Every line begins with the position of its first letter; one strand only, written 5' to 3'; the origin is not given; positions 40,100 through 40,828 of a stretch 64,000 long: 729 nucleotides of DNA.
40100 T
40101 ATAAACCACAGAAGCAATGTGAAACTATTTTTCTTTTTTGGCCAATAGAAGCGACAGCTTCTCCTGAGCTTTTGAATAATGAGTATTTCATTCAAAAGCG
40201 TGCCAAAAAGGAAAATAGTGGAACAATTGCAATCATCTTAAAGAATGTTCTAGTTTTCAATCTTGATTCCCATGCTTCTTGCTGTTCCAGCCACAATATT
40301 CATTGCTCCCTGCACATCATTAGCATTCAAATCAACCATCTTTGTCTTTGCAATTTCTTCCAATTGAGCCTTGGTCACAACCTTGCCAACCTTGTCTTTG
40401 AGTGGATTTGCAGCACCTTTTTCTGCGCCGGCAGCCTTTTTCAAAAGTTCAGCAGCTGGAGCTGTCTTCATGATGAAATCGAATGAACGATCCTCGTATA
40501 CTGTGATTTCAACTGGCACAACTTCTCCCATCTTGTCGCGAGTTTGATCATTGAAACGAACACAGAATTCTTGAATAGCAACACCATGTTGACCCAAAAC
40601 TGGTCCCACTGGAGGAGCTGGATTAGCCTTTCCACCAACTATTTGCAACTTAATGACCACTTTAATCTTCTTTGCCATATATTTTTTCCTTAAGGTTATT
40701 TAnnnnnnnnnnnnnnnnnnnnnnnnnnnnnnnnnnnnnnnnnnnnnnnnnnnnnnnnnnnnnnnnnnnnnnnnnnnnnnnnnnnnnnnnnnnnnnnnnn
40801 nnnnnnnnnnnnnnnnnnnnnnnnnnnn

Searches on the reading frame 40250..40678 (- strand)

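Call 43: search_protein_families(library=pfam, proteins=[window:40250-40678:-], max_evalue=0.001)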
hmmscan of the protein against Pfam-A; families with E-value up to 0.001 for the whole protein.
window:40250-40678:- (142 aa): 2 families
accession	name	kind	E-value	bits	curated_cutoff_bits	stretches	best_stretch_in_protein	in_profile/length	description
PF03946.19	Ribosomal_L11_N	-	1.8e-26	92.1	32.9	1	9-66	1-58/58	Ribosomal protein L11, N-terminal domain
PF00298.24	Ribosomal_L11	-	9.7e-26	90.4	21.4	1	71-140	1-69/69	Ribosomal protein L11, RNA binding domain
